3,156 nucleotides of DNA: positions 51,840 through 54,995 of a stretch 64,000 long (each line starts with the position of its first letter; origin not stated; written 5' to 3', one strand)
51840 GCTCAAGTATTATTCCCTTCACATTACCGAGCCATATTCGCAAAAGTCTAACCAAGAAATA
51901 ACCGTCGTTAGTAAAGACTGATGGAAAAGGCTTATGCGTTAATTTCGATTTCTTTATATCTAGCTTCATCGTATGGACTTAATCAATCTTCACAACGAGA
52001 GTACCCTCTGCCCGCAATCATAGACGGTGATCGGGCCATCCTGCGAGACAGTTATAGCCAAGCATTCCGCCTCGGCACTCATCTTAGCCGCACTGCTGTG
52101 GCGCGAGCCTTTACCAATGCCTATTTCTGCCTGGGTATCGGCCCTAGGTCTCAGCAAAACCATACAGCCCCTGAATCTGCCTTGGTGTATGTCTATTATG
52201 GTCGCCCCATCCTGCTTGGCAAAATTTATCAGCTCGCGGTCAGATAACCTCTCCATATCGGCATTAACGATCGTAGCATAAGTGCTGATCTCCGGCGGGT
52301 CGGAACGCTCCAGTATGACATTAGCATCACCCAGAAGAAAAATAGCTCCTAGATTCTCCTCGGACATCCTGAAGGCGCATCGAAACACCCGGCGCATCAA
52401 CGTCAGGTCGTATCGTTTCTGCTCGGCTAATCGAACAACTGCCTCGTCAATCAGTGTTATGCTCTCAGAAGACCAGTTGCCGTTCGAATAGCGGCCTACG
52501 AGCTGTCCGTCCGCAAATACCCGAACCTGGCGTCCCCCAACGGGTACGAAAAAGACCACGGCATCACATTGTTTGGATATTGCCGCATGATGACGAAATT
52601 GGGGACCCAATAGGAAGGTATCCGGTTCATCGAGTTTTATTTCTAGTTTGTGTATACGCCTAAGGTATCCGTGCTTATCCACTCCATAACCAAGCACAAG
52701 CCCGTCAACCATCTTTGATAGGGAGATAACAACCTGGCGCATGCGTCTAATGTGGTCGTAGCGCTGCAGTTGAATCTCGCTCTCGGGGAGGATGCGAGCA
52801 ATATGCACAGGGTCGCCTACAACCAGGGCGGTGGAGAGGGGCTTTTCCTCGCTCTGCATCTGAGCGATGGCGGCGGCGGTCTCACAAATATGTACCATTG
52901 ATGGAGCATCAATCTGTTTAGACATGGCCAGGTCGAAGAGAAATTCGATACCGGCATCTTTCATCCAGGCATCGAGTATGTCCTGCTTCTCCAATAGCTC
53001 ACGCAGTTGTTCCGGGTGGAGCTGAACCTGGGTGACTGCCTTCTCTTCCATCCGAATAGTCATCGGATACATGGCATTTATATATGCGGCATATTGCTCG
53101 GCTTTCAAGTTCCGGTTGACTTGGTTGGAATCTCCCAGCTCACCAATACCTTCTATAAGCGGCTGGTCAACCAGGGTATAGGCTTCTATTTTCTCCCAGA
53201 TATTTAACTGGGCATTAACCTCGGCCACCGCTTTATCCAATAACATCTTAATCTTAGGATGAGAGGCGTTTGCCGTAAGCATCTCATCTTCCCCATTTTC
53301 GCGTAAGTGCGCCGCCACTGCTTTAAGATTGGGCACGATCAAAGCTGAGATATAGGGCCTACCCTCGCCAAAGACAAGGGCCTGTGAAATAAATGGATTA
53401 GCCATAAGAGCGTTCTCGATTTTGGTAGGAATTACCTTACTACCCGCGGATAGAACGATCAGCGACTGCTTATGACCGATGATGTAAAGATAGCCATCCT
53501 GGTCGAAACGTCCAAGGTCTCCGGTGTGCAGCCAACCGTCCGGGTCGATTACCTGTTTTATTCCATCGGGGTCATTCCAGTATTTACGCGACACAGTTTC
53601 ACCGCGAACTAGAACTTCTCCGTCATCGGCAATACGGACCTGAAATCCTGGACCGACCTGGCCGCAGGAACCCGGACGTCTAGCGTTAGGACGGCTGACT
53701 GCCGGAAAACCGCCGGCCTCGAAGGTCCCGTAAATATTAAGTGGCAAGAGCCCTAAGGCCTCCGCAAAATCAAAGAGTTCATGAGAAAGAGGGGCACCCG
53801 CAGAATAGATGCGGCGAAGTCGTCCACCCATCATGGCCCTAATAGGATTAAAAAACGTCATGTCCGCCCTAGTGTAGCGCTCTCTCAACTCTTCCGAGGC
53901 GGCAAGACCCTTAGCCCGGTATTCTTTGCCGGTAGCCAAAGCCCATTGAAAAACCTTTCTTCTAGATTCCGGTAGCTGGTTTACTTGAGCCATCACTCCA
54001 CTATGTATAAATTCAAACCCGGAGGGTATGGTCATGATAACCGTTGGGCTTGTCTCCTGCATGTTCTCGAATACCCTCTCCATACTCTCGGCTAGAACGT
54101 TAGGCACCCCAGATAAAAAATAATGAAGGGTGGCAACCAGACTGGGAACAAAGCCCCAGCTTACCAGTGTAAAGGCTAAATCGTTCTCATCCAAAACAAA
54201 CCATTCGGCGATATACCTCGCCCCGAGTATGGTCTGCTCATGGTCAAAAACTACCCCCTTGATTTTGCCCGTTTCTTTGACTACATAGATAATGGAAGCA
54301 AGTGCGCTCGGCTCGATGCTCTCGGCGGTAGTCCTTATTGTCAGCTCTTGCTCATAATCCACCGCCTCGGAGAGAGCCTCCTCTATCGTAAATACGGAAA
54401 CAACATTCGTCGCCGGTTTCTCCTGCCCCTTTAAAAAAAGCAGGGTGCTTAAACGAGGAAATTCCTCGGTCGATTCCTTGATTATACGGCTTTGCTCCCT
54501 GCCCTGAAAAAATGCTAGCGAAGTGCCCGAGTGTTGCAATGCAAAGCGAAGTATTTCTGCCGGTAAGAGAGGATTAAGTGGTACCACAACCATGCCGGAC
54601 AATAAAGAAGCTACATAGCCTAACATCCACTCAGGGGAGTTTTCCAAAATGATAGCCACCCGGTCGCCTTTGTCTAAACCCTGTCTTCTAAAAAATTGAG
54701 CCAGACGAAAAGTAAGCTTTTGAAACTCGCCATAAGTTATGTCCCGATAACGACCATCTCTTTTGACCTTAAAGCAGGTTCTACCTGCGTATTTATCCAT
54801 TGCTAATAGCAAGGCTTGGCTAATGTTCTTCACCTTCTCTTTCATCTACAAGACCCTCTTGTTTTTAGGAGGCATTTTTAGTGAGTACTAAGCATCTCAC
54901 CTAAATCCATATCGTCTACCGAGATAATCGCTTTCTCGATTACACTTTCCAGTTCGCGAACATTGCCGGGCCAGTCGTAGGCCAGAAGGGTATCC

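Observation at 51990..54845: One 951-aa protein fuses an acyl-CoA-synthetase-like domain to two tandem diadenylate-cyclase-like domains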

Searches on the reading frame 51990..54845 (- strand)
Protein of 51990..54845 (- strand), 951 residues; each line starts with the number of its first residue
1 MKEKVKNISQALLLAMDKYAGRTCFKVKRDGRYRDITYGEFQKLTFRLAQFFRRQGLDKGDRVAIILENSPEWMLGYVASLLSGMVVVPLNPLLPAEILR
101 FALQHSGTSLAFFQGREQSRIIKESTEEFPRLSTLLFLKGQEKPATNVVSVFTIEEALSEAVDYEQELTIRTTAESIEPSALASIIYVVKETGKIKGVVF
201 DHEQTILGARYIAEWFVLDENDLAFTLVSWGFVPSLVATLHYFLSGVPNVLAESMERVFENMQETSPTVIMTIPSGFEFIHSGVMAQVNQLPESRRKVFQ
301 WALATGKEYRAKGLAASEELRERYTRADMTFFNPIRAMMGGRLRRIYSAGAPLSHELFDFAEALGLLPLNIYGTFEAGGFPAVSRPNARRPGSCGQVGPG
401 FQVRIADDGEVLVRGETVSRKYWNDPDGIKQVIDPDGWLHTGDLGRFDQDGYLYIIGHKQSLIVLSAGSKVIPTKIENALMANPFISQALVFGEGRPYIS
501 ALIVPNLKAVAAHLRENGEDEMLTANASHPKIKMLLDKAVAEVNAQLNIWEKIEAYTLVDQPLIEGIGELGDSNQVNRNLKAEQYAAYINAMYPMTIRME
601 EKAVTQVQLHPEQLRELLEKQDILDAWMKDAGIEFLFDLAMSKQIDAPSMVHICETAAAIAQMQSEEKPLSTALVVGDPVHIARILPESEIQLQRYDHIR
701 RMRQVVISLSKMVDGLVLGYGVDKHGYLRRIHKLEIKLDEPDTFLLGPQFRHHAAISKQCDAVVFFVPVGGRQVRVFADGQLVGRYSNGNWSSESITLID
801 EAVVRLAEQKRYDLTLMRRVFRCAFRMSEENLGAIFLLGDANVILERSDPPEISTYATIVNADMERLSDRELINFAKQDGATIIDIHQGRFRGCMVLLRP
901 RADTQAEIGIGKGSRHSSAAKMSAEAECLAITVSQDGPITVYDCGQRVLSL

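Call 3: search_protein_families(library=pfam, proteins=[window:51990-54845:-], max_evalue=0.1)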
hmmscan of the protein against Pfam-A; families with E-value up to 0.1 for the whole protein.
window:51990-54845:- (951 aa): 4 families
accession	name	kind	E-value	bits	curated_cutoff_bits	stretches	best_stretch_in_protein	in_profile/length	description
PF00501.34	AMP-binding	-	2.3e-49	168.6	29.9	1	17-423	6-384/384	AMP-binding enzyme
PF02457.21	DAC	-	5.6e-15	55.4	27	1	825-945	5-117/119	DisA bacterial checkpoint controller nucleotide-binding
PF23562.2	AMP-binding_C_3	-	1.9e-13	51.3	20.8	1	461-593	2-120/124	AMP-binding enzyme C-terminal domain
PF13193.12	AMP-binding_C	-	0.045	15.1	24.5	0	475-516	1-52/76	AMP-binding enzyme C-terminal domain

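Call 4: search_protein_families(library=ncbifam, proteins=[window:51990-54845:-], max_evalue=0.1)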
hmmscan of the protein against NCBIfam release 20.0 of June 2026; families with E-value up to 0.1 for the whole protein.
window:51990-54845:- (951 aa): 105 families (the best 25 are shown)
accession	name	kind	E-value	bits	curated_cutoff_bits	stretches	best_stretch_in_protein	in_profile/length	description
NF038343.1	ligase_FadD11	exception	1.4e-65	221.8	950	1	29-594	22-582/585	fatty acid--CoA ligase FadD11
NF004837.0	PRK06187.1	subfamily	8.1e-54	182.8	476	2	3-286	5-280/531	long-chain-fatty-acid--CoA ligase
NF005801.1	PRK07656.1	equivalog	3.1e-43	148.2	657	2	370-493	310-436/500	FadD3 family acyl-CoA ligase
NF005702.0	PRK07514.1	subfamily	1.6e-35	122.4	558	2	342-494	271-434/506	malonyl-CoA synthase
TIGR01923.1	menE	equivalog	7.9e-35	120.5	330.15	2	343-493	226-381/442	o-succinylbenzoate--CoA ligase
NF006181.0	PRK08314.1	subfamily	1.8e-34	119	705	2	34-241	48-265/563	long-chain-fatty-acid--CoA ligase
TIGR03098.1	ligase_PEP_1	hypoth_equivalog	2.9e-34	118.4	592.35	2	33-252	23-235/517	acyl-CoA ligase (AMP-forming), exosortase A system-associated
NF009233.0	PRK12583.1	subfamily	7.2e-34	117.1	832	2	402-494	393-484/558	fatty acid CoA ligase family protein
NF005947.1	PRK08008.1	equivalog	2.2e-31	109.1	651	2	358-493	306-454/518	crotonobetaine/carnitine-CoA ligase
NF005307.0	PRK06839.1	equivalog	3.9e-31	108.3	748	2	344-495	267-428/496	o-succinylbenzoate--CoA ligase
NF004822.0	PRK06178.1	equivalog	5.8e-31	107.7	782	2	34-207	61-240/571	acyl-CoA synthetase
NF005714.0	PRK07529.1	subfamily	5.8e-31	107.5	632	2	343-493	340-508/640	acyl-CoA synthetase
NF052580.1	Str24CoAsynCasG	equivalog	1.2e-30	106.4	750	2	406-496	397-485/548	steroid-24-oyl-CoA synthetase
NF005220.0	PRK06710.1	equivalog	2e-30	105.4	1116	2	403-500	398-493/563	long-chain-fatty-acid--CoA ligase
NF004511.1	PRK05852.1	equivalog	4.1e-30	104.9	650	2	341-496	274-440/505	FadD7 family fatty acid--CoA ligase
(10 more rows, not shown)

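Call 5: find_homologous_proteins(query=window:51990-54845:-, max_evalue=0.00001)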
Query window:51990-54845:- (951 aa): 4152 proteins with E <= 0.00001 among 8000 candidates; the best 120 are listed.
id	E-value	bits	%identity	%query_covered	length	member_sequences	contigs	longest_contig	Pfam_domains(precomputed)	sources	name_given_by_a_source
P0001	0.0e+0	2076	97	100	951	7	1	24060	PF02457.22,PF00501.35,PF23562.3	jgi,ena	-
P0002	0.0e+0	1854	86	100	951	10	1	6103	PF02457.22,PF00501.35,PF23562.3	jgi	jgi:long-chain acyl-CoA synthetase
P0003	0.0e+0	1825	83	100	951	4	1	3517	PF02457.22,PF00501.35,PF23562.3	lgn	-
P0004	0.0e+0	1797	83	99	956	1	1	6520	PF02457.22,PF00501.35,PF23562.3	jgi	jgi:long-chain acyl-CoA synthetase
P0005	0.0e+0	1751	80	100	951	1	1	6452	PF02457.22,PF00501.35,PF23562.3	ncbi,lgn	-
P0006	0.0e+0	1735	79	100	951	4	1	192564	PF02457.22,PF00501.35,PF23562.3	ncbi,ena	-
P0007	0.0e+0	1382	64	100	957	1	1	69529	PF02457.22,PF00501.35,PF23562.3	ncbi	ncbi:MAG: AMP-binding protein [Deltaproteobacteria bacterium]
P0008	0.0e+0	1374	64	100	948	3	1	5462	PF02457.22,PF00501.35,PF23562.3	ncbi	-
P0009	0.0e+0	1364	64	100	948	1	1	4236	PF02457.22,PF00501.35,PF23562.3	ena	-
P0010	0.0e+0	1359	64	100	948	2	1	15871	PF02457.22,PF00501.35,PF23562.3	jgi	jgi:long-chain acyl-CoA synthetase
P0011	0.0e+0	1335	63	100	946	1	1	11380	PF02457.22,PF00501.35,PF23562.3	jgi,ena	-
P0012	0.0e+0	1315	62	100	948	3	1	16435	PF02457.22,PF00501.35,PF23562.3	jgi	jgi:long-chain acyl-CoA synthetase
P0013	0.0e+0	1306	62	100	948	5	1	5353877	PF02457.22,PF00501.35,PF23562.3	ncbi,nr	ncbi:MAG: AMP-binding protein [Anaerolineales bacterium]|nr:MAG: AMP-binding protein [Anaerolineales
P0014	0.0e+0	1302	60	100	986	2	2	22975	PF02457.22,PF00501.35,PF23562.3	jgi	jgi:long-chain acyl-CoA synthetase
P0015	0.0e+0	1301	61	100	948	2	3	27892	PF02457.22,PF00501.35,PF23562.3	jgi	jgi:long-chain acyl-CoA synthetase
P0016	0.0e+0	1299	61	100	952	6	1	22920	PF02457.22,PF00501.35,PF23562.3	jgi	jgi:long-chain acyl-CoA synthetase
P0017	0.0e+0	1299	62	100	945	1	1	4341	PF02457.22,PF00501.35,PF23562.3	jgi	jgi:long-chain acyl-CoA synthetase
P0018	0.0e+0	1293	59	100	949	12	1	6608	PF02457.22,PF00501.35,PF23562.3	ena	-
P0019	0.0e+0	1288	61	100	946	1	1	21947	PF02457.22,PF00501.35,PF23562.3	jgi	jgi:long-chain acyl-CoA synthetase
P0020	0.0e+0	1286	60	100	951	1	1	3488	PF02457.22,PF00501.35,PF23562.3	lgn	-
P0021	0.0e+0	1284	60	100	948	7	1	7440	PF02457.22,PF00501.35,PF23562.3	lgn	-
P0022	0.0e+0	1283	59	100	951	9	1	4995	PF02457.22,PF00501.35,PF23562.3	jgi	-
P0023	0.0e+0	1281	60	100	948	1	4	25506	PF02457.22,PF00501.35,PF23562.3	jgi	jgi:long-chain acyl-CoA synthetase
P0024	0.0e+0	1280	59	100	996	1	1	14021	PF02457.22,PF00501.35,PF23562.3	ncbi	-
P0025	0.0e+0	1270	65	92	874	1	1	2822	PF02457.22,PF00501.35,PF23562.3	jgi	jgi:long-chain acyl-CoA synthetase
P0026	0.0e+0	1268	61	100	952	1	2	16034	PF02457.22,PF00501.35,PF23562.3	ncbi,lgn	-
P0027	0.0e+0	1267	59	100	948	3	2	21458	PF02457.22,PF00501.35,PF23562.3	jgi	jgi:long-chain acyl-CoA synthetase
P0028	0.0e+0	1260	59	100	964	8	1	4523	PF02457.22,PF00501.35,PF23562.3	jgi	jgi:long-chain acyl-CoA synthetase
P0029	0.0e+0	1257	58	100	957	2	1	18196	PF02457.22,PF00501.35,PF23562.3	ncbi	-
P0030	0.0e+0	1254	58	100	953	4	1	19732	PF02457.22,PF00501.35,PF23562.3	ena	-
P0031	0.0e+0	1254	58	100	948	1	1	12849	PF02457.22,PF00501.35,PF23562.3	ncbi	-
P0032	0.0e+0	1253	58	100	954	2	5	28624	PF02457.22,PF00501.35,PF23562.3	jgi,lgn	-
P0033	0.0e+0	1248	59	100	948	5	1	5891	PF02457.22,PF00501.35,PF23562.3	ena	-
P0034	0.0e+0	1246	60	100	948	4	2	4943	PF02457.22,PF00501.35,PF23562.3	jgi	jgi:long-chain acyl-CoA synthetase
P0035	0.0e+0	1241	60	100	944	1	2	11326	PF02457.22,PF00501.35,PF23562.3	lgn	-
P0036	0.0e+0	1237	60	100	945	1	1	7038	PF02457.22,PF00501.35,PF23562.3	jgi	jgi:long-chain acyl-CoA synthetase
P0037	0.0e+0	1237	58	100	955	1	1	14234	PF02457.22,PF00501.35,PF23562.3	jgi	jgi:long-chain acyl-CoA synthetase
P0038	0.0e+0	1236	59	99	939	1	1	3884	PF02457.22,PF00501.35,PF23562.3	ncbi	-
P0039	0.0e+0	1234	59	100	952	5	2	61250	PF02457.22,PF00501.35,PF23562.3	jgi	jgi:long-chain acyl-CoA synthetase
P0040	0.0e+0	1233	57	100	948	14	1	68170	PF02457.22,PF00501.35,PF23562.3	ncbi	-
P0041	0.0e+0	1233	59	100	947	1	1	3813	PF02457.22,PF00501.35,PF23562.3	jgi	jgi:long-chain acyl-CoA synthetase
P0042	0.0e+0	1232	59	100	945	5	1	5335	PF02457.22,PF00501.35,PF23562.3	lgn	-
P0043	0.0e+0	1231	58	100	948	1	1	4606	PF02457.22,PF00501.35,PF23562.3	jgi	jgi:long-chain acyl-CoA synthetase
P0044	0.0e+0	1231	58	100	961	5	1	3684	PF02457.22,PF00501.35,PF23562.3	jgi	-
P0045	0.0e+0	1230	60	100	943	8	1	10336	PF02457.22,PF00501.35,PF23562.3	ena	-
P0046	0.0e+0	1220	58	100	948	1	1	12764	PF02457.22,PF00501.35,PF23562.3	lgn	-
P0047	0.0e+0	1219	57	100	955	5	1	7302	PF02457.22,PF00501.35,PF23562.3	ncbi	-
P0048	0.0e+0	1219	57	100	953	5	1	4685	PF02457.22,PF00501.35,PF23562.3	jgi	jgi:long-chain acyl-CoA synthetase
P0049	0.0e+0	1218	58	100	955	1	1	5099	PF02457.22,PF00501.35,PF23562.3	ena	-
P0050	0.0e+0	1217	58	100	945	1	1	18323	PF02457.22,PF00501.35,PF23562.3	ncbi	-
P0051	0.0e+0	1217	57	100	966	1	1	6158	PF02457.22,PF00501.35,PF23562.3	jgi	-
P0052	0.0e+0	1216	61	99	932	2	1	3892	PF02457.22,PF00501.35,PF23562.3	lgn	-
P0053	0.0e+0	1216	57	100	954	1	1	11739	PF02457.22,PF00501.35,PF23562.3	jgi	-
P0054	0.0e+0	1215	57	100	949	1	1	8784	PF02457.22,PF00501.35,PF23562.3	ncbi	-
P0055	0.0e+0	1214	58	100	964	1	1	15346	PF02457.22,PF00501.35,PF23562.3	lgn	-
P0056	0.0e+0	1214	57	100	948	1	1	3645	PF02457.22,PF00501.35,PF23562.3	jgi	jgi:long-chain acyl-CoA synthetase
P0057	0.0e+0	1212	56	100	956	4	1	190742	PF02457.22,PF00501.35,PF23562.3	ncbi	-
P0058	0.0e+0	1211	57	100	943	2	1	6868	PF02457.22,PF00501.35,PF23562.3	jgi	-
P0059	0.0e+0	1211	59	98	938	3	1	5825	PF02457.22,PF00501.35,PF23562.3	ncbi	-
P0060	0.0e+0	1207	57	100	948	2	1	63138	PF02457.22,PF00501.35,PF23562.3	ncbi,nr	ncbi:MAG: AMP-binding protein [bacterium]|nr:AMP-binding protein [bacterium]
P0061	0.0e+0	1207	56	100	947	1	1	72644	PF02457.22,PF00501.35,PF23562.3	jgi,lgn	jgi:long-chain acyl-CoA synthetase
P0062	0.0e+0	1206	59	98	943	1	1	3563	PF02457.22,PF00501.35,PF23562.3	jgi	jgi:long-chain acyl-CoA synthetase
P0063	0.0e+0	1206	57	98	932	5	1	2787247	PF02457.22,PF00501.35,PF23562.3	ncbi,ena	-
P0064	0.0e+0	1204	57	100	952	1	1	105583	PF02457.22,PF00501.35,PF23562.3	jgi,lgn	jgi:long-chain acyl-CoA synthetase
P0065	0.0e+0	1202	56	100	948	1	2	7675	PF02457.22,PF00501.35,PF23562.3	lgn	-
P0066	0.0e+0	1202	57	100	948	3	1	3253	PF02457.22,PF00501.35,PF23562.3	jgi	jgi:long-chain acyl-CoA synthetase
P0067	0.0e+0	1201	57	100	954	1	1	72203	PF02457.22,PF00501.35,PF23562.3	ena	-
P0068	0.0e+0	1201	55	100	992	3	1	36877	PF02457.22,PF00501.35,PF23562.3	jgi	jgi:long-chain acyl-CoA synthetase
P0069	0.0e+0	1200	58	100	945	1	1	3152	PF02457.22,PF00501.35,PF23562.3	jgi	jgi:long-chain acyl-CoA synthetase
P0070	0.0e+0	1200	56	100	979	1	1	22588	PF02457.22,PF00501.35,PF23562.3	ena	-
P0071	0.0e+0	1199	57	100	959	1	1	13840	PF02457.22,PF00501.35,PF23562.3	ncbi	-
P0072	0.0e+0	1198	58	100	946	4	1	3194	PF02457.22,PF00501.35,PF23562.3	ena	-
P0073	0.0e+0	1197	58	100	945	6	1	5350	PF02457.22,PF00501.35,PF23562.3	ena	-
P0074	0.0e+0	1195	56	100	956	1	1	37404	PF02457.22,PF00501.35,PF23562.3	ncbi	-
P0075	0.0e+0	1195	56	100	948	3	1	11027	PF02457.22,PF00501.35,PF23562.3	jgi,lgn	jgi:long-chain acyl-CoA synthetase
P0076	0.0e+0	1193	55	100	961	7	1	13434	PF02457.22,PF00501.35,PF23562.3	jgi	jgi:long-chain acyl-CoA synthetase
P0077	0.0e+0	1192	55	100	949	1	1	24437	PF02457.22,PF00501.35,PF23562.3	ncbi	-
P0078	0.0e+0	1191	57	100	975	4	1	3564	PF02457.22,PF00501.35,PF23562.3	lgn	-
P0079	0.0e+0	1191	56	100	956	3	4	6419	PF02457.22,PF00501.35,PF23562.3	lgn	-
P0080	0.0e+0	1190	58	100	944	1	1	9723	PF02457.22,PF00501.35,PF23562.3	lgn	-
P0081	0.0e+0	1189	56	100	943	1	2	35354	PF02457.22,PF00501.35,PF23562.3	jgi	jgi:long-chain acyl-CoA synthetase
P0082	0.0e+0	1188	56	100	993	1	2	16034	PF02457.22,PF00501.35,PF23562.3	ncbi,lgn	-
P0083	0.0e+0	1188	56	100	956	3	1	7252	PF02457.22,PF00501.35,PF23562.3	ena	-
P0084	0.0e+0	1185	57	100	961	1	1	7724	PF02457.22,PF00501.35,PF23562.3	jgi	-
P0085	0.0e+0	1185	55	100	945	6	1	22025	PF02457.22,PF00501.35,PF23562.3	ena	-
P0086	0.0e+0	1185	56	100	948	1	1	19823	PF02457.22,PF00501.35,PF23562.3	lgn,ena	-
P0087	0.0e+0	1184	56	100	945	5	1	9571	PF02457.22,PF00501.35,PF23562.3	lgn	-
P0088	0.0e+0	1184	56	100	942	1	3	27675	PF02457.22,PF00501.35,PF23562.3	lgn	-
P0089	0.0e+0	1184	56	100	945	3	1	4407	PF02457.22,PF00501.35,PF23562.3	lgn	-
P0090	0.0e+0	1183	56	100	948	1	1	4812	PF02457.22,PF00501.35,PF23562.3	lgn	-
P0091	0.0e+0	1183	55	100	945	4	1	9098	PF02457.22,PF00501.35,PF23562.3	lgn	-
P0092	0.0e+0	1183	56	100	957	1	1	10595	PF02457.22,PF00501.35,PF23562.3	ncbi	-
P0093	0.0e+0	1181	56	100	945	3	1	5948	PF02457.22,PF00501.35,PF23562.3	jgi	jgi:long-chain acyl-CoA synthetase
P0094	0.0e+0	1181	57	100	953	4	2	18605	PF02457.22,PF00501.35,PF23562.3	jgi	jgi:long-chain acyl-CoA synthetase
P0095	0.0e+0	1178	56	100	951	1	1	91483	PF02457.22,PF00501.35,PF23562.3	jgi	jgi:long-chain acyl-CoA synthetase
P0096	0.0e+0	1177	56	100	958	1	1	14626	PF02457.22,PF00501.35,PF23562.3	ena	-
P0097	0.0e+0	1177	56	100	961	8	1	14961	PF02457.22,PF00501.35,PF23562.3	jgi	jgi:long-chain acyl-CoA synthetase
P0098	0.0e+0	1177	55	100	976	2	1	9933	PF02457.22,PF00501.35,PF23562.3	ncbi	-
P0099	0.0e+0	1177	58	98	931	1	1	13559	PF02457.22,PF00501.35,PF23562.3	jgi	-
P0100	0.0e+0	1175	56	100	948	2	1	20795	PF02457.22,PF00501.35,PF23562.3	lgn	-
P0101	0.0e+0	1175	55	99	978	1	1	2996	PF02457.22,PF00501.35,PF23562.3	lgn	-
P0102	0.0e+0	1174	55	100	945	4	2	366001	PF02457.22,PF00501.35,PF23562.3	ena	-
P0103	0.0e+0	1173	55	99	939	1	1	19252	PF02457.22,PF00501.35,PF23562.3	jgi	-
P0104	0.0e+0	1172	55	100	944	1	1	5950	PF02457.22,PF00501.35,PF23562.3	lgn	-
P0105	0.0e+0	1172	55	100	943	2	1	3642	PF02457.22,PF00501.35,PF23562.3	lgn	-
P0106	0.0e+0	1172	56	100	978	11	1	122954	PF02457.22,PF00501.35,PF23562.3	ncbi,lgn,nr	ncbi:MAG: hypothetical protein BroJett011_48420 [Chloroflexota bacterium]|nr:MAG: hypothetical prote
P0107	0.0e+0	1172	55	100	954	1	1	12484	PF02457.22,PF00501.35,PF23562.3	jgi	jgi:long-chain acyl-CoA synthetase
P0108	0.0e+0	1171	55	100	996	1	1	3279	PF02457.22,PF00501.35,PF23562.3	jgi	jgi:long-chain acyl-CoA synthetase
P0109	0.0e+0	1171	54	100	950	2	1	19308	PF02457.22,PF00501.35,PF23562.3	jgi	-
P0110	0.0e+0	1169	54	100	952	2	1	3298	PF02457.22,PF00501.35,PF23562.3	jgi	jgi:long-chain acyl-CoA synthetase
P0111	0.0e+0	1168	54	100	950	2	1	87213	PF02457.22,PF00501.35,PF23562.3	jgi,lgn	-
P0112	0.0e+0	1167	57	100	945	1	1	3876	PF02457.22,PF00501.35,PF23562.3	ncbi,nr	ncbi:MAG: AMP-binding protein [Anaerolineae bacterium]|nr:AMP-binding protein [Anaerolineae bacteriu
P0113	0.0e+0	1167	56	100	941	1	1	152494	PF02457.22,PF00501.35,PF23562.3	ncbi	-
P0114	0.0e+0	1166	56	100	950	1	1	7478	PF02457.22,PF00501.35,PF23562.3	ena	-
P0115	0.0e+0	1165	55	100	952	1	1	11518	PF02457.22,PF00501.35,PF23562.3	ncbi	-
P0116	0.0e+0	1165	56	100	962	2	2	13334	PF02457.22,PF00501.35,PF23562.3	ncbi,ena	-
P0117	0.0e+0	1164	54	100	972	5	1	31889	PF02457.22,PF00501.35,PF23562.3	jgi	-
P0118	0.0e+0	1162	56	100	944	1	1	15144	PF02457.22,PF00501.35,PF23562.3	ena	-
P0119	0.0e+0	1159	54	100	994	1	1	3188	PF02457.22,PF00501.35,PF23562.3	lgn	-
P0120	0.0e+0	1159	57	99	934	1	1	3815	PF02457.22,PF00501.35,PF23562.3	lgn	-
